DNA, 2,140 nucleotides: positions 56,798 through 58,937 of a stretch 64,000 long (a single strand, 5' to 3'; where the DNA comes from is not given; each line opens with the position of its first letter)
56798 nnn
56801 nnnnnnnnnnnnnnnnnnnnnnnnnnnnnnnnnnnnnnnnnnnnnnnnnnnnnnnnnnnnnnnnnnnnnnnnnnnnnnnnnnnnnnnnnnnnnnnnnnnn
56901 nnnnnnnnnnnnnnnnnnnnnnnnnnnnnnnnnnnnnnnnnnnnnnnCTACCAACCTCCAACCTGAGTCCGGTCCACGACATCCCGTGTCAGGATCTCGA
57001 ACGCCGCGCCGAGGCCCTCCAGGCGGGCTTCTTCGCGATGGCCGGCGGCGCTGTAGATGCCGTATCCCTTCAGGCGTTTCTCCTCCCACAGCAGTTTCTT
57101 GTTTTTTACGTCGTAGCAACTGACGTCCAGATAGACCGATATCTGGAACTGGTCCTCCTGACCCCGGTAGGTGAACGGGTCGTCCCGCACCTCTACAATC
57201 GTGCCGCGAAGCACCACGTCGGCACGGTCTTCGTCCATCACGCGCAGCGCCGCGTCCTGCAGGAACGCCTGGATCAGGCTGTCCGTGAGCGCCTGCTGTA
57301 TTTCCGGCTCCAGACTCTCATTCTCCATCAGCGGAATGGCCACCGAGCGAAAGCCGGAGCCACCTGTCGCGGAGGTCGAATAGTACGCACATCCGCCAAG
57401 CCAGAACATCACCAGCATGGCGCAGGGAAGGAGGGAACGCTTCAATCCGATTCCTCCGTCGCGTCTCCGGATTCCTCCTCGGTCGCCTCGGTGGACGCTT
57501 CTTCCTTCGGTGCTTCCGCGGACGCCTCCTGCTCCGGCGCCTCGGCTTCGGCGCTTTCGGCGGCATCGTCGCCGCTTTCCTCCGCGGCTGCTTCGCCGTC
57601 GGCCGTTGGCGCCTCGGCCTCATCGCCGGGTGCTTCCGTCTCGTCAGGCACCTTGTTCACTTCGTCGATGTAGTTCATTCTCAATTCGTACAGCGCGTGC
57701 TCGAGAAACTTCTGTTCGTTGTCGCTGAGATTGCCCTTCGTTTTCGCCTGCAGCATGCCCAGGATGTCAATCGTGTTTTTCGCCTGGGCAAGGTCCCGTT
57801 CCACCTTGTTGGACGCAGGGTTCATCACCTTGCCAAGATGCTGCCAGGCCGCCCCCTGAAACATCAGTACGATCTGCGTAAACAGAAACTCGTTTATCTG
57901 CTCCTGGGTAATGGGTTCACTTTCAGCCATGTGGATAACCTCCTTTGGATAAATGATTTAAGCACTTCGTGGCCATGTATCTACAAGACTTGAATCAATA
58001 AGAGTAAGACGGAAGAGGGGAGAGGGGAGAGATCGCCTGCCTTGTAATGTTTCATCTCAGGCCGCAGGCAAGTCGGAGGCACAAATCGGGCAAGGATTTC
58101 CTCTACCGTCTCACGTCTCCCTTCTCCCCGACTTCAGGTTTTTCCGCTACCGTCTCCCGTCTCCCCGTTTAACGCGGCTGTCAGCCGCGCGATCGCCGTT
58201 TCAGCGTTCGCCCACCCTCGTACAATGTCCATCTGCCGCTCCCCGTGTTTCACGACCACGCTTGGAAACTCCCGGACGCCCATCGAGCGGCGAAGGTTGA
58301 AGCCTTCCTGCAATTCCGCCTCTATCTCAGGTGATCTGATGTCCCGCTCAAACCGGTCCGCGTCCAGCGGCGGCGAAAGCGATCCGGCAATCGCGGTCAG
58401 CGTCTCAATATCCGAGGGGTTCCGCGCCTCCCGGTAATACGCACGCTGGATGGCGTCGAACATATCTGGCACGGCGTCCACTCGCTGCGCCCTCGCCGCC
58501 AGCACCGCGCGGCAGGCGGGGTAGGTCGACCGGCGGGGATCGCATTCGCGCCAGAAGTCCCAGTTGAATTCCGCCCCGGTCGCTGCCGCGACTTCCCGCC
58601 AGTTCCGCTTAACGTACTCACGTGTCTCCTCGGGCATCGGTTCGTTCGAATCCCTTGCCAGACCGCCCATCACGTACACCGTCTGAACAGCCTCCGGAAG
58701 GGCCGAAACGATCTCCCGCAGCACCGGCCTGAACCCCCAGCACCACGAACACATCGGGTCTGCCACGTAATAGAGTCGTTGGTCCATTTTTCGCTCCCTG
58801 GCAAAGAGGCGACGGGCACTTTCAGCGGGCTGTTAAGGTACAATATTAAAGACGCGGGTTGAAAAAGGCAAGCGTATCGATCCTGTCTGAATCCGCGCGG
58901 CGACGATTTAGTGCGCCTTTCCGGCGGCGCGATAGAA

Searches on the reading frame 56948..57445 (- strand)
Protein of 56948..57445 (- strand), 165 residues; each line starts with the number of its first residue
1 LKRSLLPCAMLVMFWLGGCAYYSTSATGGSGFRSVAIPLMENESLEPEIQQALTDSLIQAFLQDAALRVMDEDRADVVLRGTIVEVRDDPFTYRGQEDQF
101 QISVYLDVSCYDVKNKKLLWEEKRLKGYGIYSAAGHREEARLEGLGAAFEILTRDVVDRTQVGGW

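Call 40: search_protein_families(library=pfam, proteins=[window:56948-57445:-], max_evalue=0.001)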
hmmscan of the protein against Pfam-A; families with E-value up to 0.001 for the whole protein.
window:56948-57445:- (165 aa): 1 family
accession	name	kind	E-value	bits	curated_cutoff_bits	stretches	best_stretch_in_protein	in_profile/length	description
PF04390.17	LptE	-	3.8e-10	40.9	23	1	32-126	1-84/118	Lipopolysaccharide-assembly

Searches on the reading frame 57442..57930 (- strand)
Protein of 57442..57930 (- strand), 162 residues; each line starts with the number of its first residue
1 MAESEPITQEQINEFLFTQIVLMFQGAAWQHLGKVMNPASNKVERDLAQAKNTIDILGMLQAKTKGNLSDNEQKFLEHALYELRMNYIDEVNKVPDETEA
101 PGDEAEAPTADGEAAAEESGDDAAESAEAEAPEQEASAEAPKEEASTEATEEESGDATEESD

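Call 40: search_protein_families(library=pfam, proteins=[window:57442-57930:-], max_evalue=0.001)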
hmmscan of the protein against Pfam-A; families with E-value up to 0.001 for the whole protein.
window:57442-57930:- (162 aa): 1 family
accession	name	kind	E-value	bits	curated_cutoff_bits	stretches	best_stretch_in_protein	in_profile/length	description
PF08899.16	DUF1844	-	8.8e-26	90.3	27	1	16-88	3-75/76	Domain of unknown function (DUF1844)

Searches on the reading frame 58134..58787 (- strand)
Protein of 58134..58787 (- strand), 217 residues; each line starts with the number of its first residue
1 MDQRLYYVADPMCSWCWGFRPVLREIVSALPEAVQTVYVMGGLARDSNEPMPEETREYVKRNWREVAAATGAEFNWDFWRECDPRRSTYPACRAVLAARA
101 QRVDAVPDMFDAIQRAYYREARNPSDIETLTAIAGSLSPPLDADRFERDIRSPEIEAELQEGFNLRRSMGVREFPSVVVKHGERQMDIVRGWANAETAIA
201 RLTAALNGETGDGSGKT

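Call 29: find_encoding_contigs(protein=window:58134-58787:-, flank=10000, max_places=3)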
Protein window:58134-58787:- (217 aa): no gene with exactly this product is on record in the collection.

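Call 40: search_protein_families(library=pfam, proteins=[window:58134-58787:-], max_evalue=0.001)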
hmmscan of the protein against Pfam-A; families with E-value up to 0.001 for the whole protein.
window:58134-58787:- (217 aa): 2 families
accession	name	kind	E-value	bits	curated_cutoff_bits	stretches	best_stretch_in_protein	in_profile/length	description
PF13743.12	Thioredoxin_5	-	1.4e-16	61.2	27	1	6-181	1-165/186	Thioredoxin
PF01323.26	DSBA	-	7.9e-11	42.5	25.6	1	9-183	6-175/191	DSBA-like thioredoxin domain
